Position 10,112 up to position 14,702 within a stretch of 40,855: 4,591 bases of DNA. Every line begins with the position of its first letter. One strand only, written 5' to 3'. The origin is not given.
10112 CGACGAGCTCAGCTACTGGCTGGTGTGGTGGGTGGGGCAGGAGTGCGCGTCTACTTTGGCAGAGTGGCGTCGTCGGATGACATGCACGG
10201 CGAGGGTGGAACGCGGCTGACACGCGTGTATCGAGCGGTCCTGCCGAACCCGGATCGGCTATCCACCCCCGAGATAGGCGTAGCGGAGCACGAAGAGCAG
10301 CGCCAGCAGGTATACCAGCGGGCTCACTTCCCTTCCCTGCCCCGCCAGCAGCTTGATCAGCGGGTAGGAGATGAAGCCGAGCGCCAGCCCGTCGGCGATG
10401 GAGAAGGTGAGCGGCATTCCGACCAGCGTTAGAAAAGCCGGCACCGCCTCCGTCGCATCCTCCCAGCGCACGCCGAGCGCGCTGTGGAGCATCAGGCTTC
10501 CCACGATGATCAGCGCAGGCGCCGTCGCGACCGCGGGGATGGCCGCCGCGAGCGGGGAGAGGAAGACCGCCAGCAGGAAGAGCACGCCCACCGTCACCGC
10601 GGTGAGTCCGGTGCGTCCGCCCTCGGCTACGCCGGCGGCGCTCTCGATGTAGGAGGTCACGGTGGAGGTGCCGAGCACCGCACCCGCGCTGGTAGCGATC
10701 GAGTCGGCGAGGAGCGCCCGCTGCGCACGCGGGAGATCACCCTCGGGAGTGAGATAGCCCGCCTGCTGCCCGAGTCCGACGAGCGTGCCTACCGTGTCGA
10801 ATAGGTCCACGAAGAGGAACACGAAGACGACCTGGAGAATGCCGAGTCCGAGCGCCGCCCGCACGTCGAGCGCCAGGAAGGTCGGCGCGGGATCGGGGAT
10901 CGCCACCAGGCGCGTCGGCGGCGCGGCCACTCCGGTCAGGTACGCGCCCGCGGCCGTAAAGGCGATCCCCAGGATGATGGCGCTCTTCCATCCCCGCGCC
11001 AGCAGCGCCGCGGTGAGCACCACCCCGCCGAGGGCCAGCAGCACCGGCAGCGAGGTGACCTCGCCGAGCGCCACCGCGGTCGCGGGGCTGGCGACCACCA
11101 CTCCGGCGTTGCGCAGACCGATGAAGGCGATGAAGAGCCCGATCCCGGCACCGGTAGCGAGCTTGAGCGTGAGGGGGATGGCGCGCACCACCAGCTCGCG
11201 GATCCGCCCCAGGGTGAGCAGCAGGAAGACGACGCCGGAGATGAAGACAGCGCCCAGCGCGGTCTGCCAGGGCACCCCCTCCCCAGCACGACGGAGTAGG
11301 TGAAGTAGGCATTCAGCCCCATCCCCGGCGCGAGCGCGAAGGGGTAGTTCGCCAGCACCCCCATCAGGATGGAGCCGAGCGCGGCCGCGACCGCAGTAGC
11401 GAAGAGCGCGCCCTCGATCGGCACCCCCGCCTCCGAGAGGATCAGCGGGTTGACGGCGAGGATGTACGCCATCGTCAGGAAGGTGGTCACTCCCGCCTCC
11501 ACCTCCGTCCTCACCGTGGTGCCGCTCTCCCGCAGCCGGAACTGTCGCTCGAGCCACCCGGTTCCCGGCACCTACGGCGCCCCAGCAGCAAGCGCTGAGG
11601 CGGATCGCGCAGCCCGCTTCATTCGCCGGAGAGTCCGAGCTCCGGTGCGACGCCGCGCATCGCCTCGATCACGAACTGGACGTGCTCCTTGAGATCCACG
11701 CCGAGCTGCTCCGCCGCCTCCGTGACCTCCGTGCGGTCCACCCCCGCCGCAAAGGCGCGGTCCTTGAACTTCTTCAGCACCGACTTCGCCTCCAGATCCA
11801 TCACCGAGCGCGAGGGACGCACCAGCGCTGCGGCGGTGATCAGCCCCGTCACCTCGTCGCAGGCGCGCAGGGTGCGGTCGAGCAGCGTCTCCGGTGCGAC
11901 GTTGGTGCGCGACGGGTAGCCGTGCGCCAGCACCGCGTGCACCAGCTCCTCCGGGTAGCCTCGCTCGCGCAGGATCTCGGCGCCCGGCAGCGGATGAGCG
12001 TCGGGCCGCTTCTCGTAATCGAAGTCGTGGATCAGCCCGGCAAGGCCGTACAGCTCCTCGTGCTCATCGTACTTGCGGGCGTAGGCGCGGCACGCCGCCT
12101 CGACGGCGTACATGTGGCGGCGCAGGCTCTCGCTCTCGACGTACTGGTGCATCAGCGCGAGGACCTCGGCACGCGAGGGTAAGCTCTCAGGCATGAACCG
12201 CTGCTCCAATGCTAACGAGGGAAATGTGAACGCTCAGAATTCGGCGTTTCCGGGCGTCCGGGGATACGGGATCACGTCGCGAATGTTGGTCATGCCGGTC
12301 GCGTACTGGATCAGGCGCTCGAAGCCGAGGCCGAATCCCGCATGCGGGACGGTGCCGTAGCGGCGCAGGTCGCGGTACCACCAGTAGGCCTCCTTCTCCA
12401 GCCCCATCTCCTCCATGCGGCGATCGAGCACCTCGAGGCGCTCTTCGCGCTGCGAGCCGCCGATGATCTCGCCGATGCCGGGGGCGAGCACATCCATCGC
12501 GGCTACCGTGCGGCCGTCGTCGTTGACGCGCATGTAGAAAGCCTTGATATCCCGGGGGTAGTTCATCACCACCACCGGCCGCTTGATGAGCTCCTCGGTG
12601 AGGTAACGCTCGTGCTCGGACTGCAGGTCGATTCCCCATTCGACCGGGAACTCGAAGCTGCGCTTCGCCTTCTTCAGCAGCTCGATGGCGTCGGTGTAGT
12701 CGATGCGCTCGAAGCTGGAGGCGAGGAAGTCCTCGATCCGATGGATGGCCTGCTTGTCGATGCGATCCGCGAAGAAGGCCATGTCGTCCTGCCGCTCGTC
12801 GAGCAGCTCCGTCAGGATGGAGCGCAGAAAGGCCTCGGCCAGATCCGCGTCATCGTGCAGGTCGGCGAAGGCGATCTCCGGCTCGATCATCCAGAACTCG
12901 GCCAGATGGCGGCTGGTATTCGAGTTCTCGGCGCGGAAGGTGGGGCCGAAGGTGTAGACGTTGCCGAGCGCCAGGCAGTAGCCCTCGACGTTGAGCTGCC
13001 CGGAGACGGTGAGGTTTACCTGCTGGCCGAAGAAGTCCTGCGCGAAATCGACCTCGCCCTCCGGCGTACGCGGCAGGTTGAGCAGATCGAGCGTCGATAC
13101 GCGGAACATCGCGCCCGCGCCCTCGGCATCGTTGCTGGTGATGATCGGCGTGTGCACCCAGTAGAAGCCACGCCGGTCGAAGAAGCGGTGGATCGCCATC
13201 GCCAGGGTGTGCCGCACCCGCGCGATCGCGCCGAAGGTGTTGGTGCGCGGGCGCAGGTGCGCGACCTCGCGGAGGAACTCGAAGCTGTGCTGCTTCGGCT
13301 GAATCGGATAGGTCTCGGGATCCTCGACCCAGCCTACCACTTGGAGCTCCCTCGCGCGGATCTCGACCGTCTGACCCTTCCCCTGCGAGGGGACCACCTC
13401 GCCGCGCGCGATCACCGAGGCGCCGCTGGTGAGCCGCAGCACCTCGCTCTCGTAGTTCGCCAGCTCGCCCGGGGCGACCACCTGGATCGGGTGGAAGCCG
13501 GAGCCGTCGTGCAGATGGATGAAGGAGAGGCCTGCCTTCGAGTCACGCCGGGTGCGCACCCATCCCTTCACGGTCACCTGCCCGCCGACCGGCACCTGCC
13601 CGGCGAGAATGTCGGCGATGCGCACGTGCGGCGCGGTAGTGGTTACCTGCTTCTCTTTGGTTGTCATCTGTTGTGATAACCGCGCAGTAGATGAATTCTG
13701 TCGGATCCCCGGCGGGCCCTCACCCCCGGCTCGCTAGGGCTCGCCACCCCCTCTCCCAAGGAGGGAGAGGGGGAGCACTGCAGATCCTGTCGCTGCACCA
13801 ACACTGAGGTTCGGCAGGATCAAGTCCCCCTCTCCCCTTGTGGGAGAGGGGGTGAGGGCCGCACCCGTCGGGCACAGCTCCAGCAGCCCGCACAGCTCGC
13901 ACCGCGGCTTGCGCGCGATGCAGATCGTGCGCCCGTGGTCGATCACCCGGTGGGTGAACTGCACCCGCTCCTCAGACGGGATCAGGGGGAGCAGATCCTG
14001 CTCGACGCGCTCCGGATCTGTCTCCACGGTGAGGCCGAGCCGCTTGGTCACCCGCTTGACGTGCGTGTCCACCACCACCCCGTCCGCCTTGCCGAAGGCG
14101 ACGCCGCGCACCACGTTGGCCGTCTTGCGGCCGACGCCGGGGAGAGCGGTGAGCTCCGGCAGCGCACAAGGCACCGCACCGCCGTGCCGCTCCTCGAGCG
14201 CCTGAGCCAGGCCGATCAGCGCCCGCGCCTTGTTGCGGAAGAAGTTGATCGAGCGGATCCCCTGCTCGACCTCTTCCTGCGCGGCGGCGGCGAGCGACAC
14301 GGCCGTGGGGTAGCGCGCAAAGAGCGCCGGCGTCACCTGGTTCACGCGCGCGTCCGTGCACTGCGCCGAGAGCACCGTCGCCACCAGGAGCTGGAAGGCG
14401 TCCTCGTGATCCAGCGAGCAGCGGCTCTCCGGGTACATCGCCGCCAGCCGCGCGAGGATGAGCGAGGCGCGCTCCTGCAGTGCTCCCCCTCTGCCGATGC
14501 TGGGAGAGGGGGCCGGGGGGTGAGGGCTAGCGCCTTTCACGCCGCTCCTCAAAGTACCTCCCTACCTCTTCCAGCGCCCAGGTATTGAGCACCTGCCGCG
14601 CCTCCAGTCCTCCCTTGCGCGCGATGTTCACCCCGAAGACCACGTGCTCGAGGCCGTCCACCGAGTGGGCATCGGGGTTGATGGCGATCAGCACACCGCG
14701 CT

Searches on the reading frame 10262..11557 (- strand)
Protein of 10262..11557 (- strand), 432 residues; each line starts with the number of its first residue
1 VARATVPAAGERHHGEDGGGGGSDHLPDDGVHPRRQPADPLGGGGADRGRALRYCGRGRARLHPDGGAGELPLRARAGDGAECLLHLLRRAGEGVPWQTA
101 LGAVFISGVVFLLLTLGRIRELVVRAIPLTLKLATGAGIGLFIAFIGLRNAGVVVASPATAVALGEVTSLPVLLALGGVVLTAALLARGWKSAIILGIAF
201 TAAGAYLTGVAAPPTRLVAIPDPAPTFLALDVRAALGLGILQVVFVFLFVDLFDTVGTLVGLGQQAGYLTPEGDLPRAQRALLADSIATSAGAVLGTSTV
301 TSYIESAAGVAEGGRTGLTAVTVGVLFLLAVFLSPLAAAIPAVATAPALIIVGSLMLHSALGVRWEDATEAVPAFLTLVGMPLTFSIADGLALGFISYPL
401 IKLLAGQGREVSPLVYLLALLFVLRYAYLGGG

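Call 18: search_protein_families(library=pfam, proteins=[window:10262-11557:-], max_evalue=0.01)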
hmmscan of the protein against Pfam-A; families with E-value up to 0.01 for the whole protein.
window:10262-11557:- (432 aa): 1 family
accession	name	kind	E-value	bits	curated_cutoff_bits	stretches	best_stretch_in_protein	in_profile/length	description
PF00860.26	Xan_ur_permease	-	5.5e-31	108.1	27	1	97-389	89-385/389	Permease family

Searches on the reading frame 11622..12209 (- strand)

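Call 18: search_protein_families(library=pfam, proteins=[window:11622-12209:-], max_evalue=0.01)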
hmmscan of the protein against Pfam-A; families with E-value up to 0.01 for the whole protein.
window:11622-12209:- (196 aa): 1 family
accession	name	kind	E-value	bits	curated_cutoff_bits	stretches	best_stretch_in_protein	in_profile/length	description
PF01966.28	HD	-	1.9e-11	44.7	22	1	31-120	3-113/116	HD domain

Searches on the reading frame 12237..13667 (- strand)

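Call 18: search_protein_families(library=pfam, proteins=[window:12237-13667:-], max_evalue=0.01)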
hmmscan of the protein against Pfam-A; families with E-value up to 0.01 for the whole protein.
window:12237-13667:- (477 aa): 2 families
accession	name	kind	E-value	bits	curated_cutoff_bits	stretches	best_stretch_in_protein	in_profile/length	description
PF00152.25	tRNA-synt_2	-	1e-61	209.1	25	1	135-471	8-307/308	tRNA synthetases class II (D, K and N)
PF01336.31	tRNA_anti-codon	-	2.3e-13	50.3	27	1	31-111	1-75/75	OB-fold nucleic acid binding domain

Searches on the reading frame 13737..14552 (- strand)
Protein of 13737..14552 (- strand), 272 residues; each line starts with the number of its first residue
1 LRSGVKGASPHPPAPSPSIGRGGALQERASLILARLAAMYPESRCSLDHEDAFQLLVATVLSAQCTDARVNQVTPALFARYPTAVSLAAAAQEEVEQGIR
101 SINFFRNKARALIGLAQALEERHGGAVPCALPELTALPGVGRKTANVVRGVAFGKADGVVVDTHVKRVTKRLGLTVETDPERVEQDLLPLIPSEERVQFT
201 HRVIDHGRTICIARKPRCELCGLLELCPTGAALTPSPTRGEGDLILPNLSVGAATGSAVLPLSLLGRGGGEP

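Call 18: search_protein_families(library=pfam, proteins=[window:13737-14552:-], max_evalue=0.01)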
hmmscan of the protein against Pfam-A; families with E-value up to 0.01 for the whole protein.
window:13737-14552:- (272 aa): 3 families
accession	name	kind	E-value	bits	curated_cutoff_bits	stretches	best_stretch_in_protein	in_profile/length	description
PF00730.31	HhH-GPD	-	2.4e-24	86.2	26.2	1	57-191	1-106/108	HhH-GPD superfamily base excision DNA repair protein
PF00633.29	HHH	-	2e-07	30.9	24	1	122-149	1-28/30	Helix-hairpin-helix motif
PF10576.14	EndIII_4Fe-2S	-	0.0002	22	20.5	1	211-227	1-17/17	Iron-sulfur binding domain of endonuclease III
